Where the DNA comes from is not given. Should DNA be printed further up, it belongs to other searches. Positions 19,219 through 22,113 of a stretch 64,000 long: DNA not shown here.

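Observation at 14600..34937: A 20-kb single-strand cluster hard-wires a giant surface protease, two paralogous lipoproteins and an atypical Opp importer (candidate Gram-positive protein-utilisation locus)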

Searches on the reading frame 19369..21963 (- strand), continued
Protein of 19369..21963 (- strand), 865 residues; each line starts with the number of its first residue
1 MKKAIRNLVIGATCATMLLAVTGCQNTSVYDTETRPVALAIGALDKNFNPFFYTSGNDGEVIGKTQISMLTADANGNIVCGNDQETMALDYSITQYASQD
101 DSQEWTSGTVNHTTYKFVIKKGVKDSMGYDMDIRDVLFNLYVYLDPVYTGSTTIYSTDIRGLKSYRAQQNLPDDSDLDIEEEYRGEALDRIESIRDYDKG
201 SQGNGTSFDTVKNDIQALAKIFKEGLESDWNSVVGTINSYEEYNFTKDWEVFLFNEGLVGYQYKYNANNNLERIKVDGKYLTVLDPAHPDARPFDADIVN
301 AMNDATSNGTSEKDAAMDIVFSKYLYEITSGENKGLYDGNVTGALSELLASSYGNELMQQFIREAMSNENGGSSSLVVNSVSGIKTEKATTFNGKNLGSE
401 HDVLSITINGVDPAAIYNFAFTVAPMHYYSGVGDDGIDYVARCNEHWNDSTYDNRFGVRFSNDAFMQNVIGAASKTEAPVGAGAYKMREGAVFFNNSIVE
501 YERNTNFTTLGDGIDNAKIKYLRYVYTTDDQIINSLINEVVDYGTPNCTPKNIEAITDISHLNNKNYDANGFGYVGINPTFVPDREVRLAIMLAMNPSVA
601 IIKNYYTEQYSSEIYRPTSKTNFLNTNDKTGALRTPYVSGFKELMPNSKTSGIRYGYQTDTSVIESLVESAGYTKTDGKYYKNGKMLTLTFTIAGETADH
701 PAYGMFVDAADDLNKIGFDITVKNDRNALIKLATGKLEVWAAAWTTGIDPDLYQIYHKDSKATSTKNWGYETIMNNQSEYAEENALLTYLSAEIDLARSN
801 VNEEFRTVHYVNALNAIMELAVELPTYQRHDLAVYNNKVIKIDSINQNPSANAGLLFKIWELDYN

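Call 40: predict_structure(alignment_id=A1)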
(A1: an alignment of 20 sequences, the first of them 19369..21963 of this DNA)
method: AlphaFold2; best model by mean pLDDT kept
length: 865 residues; sequences in the alignment: 20
mean_pLDDT: 82.4   pTM: 0.77
mean pLDDT of the five models: 82.4, 82.3, 80.1, 78.6, 77.8
residues with pLDDT >= 90: 281; 70-90: 456; 50-70: 93; < 50: 35
segments of 3 or more residues with pLDDT < 50: 1-30
pLDDT, mean of each block of 10 residues (from residue 1): 36 32 34 77 62 66 86 87 93 90 81 95 93 94 74 67 85 71 83 85 71 92 81 66 84 81 76 82 81 69 80 87 88 86 79 76 81 74 94 94 95 87 90 90 93 88 86 77 86 71 92 85 82 90 89 89 89 88 92 92 88 90 90 88 69 82 91 92 89 75 91 92 73 76 69 83 75 82 91 91 92 93 89 92 91 88 88
secondary structure, 60 per line:
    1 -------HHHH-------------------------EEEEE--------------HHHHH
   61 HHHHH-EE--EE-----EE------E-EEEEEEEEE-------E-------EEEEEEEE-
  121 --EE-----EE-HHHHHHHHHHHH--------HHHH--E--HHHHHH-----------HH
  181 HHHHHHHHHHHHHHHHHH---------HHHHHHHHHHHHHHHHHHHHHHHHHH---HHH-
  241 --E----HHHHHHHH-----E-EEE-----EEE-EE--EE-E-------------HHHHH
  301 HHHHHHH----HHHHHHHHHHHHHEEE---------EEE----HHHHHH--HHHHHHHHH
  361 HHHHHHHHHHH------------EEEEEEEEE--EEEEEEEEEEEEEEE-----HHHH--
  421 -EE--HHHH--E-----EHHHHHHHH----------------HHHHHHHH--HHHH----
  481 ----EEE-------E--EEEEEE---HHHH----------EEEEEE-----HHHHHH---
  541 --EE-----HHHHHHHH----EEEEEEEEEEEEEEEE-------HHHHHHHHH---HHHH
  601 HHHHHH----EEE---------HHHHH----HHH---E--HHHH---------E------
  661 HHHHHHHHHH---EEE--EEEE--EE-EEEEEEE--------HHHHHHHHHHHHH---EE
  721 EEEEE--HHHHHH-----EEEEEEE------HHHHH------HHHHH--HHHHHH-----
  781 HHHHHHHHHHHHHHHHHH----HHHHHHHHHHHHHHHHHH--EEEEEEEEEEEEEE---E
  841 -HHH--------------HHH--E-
elements in order (helices of 4 or more, strands of 3 or more residues): H8-11 E37-41 H56-65 E88-96 E112-119 H133-144 H153-156 H162-167 H179-198 H208-233 H248-255 E263-265 E271-273 H296-307 H312-324 E325-327 E337-339 H344-349 H352-371 E384-392 E395-409 H415-418 H426-429 H439-446 H463-470 H473-476 E485-487 E498-503 H507-510 E521-526 H532-537 H550-557 E562-577 H585-593 H597-606 E611-613 H623-627 H641-644 H661-670 E674-676 E679-682 E688-694 H703-715 E719-725 H728-733 E739-745 H752-756 H763-767 H770-775 H781-798 H803-820 E823-836
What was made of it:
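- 19366..21963 (-): O4: 865-aa lipoprotein substrate-binding protein (cluster C, SBP_bac_5) with a mostly helical insertion of about 330 residues. AF2 model pLDDT 82.4 (call 40).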

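Call 44: find_encoding_contigs(protein=P0005, flank=10000, max_places=1)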
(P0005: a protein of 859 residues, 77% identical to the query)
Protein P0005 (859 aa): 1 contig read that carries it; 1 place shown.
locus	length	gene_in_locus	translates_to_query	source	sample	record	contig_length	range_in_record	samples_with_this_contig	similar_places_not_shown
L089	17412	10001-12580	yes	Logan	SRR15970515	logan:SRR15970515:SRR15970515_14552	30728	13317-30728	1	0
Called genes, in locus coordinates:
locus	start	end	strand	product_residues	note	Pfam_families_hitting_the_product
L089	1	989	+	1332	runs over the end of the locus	PF07581:Glug (faint)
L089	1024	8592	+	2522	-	PF00082:Peptidase_S8, PF02225:PA, PF06280:fn3_5, PF13306:LRR_5 (weak), PF13855:LRR_8 (faint), PF13306:LRR_5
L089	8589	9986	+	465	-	-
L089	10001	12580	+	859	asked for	PF00496:SBP_bac_5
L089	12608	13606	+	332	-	PF00528:BPD_transp_1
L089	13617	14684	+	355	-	PF12911:OppC_N, PF00528:BPD_transp_1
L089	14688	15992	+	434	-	PF00005:ABC_tran, PF08352:oligo_HPY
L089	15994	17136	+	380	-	PF00005:ABC_tran, PF13304:AAA_21 (faint), PF08352:oligo_HPY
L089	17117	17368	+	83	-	-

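Call 45: find_encoding_contigs(protein=P0006, flank=10000, max_places=1)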
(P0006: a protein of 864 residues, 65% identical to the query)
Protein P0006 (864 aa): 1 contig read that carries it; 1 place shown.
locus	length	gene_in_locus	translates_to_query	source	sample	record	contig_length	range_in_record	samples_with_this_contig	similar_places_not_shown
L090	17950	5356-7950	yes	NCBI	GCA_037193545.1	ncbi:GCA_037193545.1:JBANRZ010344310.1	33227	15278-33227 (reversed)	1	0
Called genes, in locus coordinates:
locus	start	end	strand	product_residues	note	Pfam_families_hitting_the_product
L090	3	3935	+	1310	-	?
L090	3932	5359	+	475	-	-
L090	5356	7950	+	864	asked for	PF00496:SBP_bac_5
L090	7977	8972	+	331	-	PF00528:BPD_transp_1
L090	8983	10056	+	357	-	PF12911:OppC_N, PF00528:BPD_transp_1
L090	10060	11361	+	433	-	PF00005:ABC_tran, PF08352:oligo_HPY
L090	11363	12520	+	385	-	PF00005:ABC_tran, PF13304:AAA_21 (faint), PF08352:oligo_HPY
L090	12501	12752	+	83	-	-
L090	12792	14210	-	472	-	PF00224:PK, PF03328:HpcH_HpaI (weak), PF02887:PK_C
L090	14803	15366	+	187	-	PF00440:TetR_N (weak), PF13305:TetR_C_33 (weak)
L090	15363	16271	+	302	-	PF00005:ABC_tran, PF13304:AAA_21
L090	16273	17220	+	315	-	PF01061:ABC2_membrane, PF12698:ABC2_membrane_3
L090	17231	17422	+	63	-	-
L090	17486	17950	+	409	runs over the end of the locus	PF02073:Peptidase_M29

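Call 47: fold_search(model_id=the predicted structure, library=pdb)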
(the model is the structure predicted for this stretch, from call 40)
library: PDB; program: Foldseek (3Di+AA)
matches with E <= 10: 370; with E <= 0.001: 172
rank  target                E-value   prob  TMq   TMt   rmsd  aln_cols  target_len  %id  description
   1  1xoc_A                3.8e-21  1.00  0.47  0.78  10.5       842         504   12  The structure of the oligopeptide-binding protein, AppA, from Bacillus subtilis in complex with a nonapeptide. (released 2005-01-25)
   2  4oeu_A                1.7e-20  1.00  0.46  0.78   8.7       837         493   12  Crystal structure of NikZ from Campylobacter jejuni in complex with Ni(L-His) (released 2014-10-01)
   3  4oet_A                5.0e-20  1.00  0.37  0.61   7.0       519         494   16  Crystal structure of NikZ from Campylobacter jejuni, unliganded form (released 2014-10-01)
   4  5isu                  8.5e-20  1.00  0.36  0.62   6.4       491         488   16  2.2 Angstrom Crystal Structure of ABC Transporter Substrate Binding Protein CtaP (Lmo0135) from Listeria monocytogenes. (released 2016-03-23)
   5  2noo                  3.0e-19  1.00  0.42  0.68  10.7       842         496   11  Crystal Structure of Mutant NikA (released 2007-01-23)
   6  3qim_B                3.5e-19  1.00  0.46  0.76  10.6       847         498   11  Histidine 416 of the periplamsic binding protein NikA is essential for nickel uptake in Escherichia coli (released 2011-03-02)
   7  3mvw_B                3.9e-19  1.00  0.42  0.70  12.3       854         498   12  X-ray structure of a "NikA+Iron complex" hybrid, NikA/1 (released 2011-02-09)
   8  1zlq_A                4.1e-19  1.00  0.44  0.72  11.5       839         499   12  Crystallographic and spectroscopic evidence for high affinity binding of Fe EDTA (H2O)- to the periplasmic nickel tran (released 2005-08-02)
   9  6wm6                  6.3e-19  1.00  0.39  0.60   6.8       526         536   15  Periplasmic EDTA-binding protein EppA, tetragonal (released 2020-11-18)
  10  1uiv_A                8.1e-19  1.00  0.44  0.74  11.4       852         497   11  Crystal structures of the liganded and unliganded nickel binding protein NikA from Escherichia coli (Nickel liganded f (released 2004-02-03)
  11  8efz_A                1.0e-18  1.00  0.47  0.82   7.0       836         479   12  Crystal structure of CcNikZ-II, apoprotein (released 2024-03-13)
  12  4oer_A                1.1e-18  1.00  0.38  0.60  12.5       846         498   12  Crystal structure of NikA from Brucella suis, unliganded form (released 2014-10-01)
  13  1uiu_A                1.2e-18  1.00  0.44  0.71  10.6       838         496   12  Crystal structures of the liganded and unliganded nickel binding protein NikA from Escherichia coli (Nickel unliganded (released 2004-02-03)
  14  3dp8_B                1.2e-18  1.00  0.46  0.76  10.6       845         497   11  Structural characterization of a putative endogenous metal chelator in the periplasmic nickel transporter NikA (nickel (released 2008-09-16)
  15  8efz_B                1.5e-18  1.00  0.48  0.83   5.9       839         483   12  Crystal structure of CcNikZ-II, apoprotein (released 2024-03-13)
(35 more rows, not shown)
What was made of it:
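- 19366..21963 (-): Foldseek: AppA 1xoc E 4e-21, TM-score 0.78 (normalised to the target); NikZ and NikA score close behind (call 47).
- On Opp/Dpp/App peptide ABC importers (PepT family, TC 3.A.1.5): The SBP fold is confirmed: Foldseek probability 1.00, TM-score normalised to the target 0.78-0.83 (call 47).
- The SBP fold matches nickel and other non-peptide binders almost as well as AppA (call 47). Foldseek scores for NikZ, NikA, EppA and other non-peptide binders are within about two orders of magnitude of AppA (call 47).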

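Call 66: search_protein_families(library=pfam, proteins=[L037:3-1034:+, L037:1043-2140:+, L037:2681-4039:+, L037:3912-5108:+, L037:5006-5692:+, L037:6304-7026:+, L037:6864-7781:+, L037:7799-8452:+, L037:17387-18073:-, L037:18846-20330:+], max_evalue=0.00001)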
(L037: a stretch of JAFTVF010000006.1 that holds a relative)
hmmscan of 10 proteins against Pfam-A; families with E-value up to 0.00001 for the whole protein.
L037:3-1034:+ (344 aa): 1 family
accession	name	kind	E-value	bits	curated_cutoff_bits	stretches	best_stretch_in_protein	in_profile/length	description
PF06245.16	DUF1015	-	4.4e-83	279.3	25.8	1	1-244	66-310/325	Protein of unknown function (DUF1015)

L037:1043-2140:+ (366 aa): 1 family
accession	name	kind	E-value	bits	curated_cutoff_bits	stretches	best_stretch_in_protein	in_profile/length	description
PF13393.11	tRNA-synt_His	-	3e-48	165.1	25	1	11-302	11-306/308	Histidyl-tRNA synthetase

L037:2681-4039:+ (453 aa): 1 family
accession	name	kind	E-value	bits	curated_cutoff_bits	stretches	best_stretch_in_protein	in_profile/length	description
PF00815.25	Histidinol_dh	-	1.2e-177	591.5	27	1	51-450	9-411/411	Histidinol dehydrogenase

L037:3912-5108:+ (399 aa): 1 family
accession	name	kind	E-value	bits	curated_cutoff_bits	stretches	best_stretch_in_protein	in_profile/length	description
PF00155.27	Aminotran_1_2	-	3e-57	194.9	19.7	1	70-388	3-359/361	Aminotransferase class I and II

L037:5006-5692:+ (229 aa): 1 family
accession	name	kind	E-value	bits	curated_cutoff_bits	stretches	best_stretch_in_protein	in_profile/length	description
PF00475.24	IGPD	-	5e-62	208.7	27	1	66-208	2-144/144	Imidazoleglycerol-phosphate dehydratase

L037:6304-7026:+ (241 aa): 2 families
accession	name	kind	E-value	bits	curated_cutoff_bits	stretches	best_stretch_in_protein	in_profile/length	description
PF00977.27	His_biosynth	-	1.9e-78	263.5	23.6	1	6-231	1-227/228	Histidine biosynthesis protein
PF00218.27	IGPS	-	6.5e-06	26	27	0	35-127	69-156/254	Indole-3-glycerol phosphate synthase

L037:6864-7781:+ (306 aa): 1 family
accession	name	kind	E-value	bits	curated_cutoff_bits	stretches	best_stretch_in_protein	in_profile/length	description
PF00977.27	His_biosynth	-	2.5e-75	253.2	23.6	1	59-288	1-227/228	Histidine biosynthesis protein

L037:7799-8452:+ (218 aa): 2 families
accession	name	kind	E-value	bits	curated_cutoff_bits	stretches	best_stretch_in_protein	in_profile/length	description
PF01502.23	PRA-CH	-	4.1e-34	116.7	27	1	32-104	2-74/74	Phosphoribosyl-AMP cyclohydrolase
PF01503.22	PRA-PH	-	3.7e-24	85.4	21.3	1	119-205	2-86/86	Phosphoribosyl-ATP pyrophosphohydrolase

L037:17387-18073:- (229 aa): 0 families

L037:18846-20330:+ (495 aa): 3 families
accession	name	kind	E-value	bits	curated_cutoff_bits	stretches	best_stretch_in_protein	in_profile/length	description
PF00478.31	IMPDH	-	2.7e-165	549.9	25.6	1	19-481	1-345/345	IMP dehydrogenase / GMP reductase domain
PF00571.33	CBS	-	2.4e-23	82.6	24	2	160-214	1-54/57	CBS domain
PF03060.21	NMO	-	7.1e-09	35.9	28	0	220-382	82-233/331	Nitronate monooxygenase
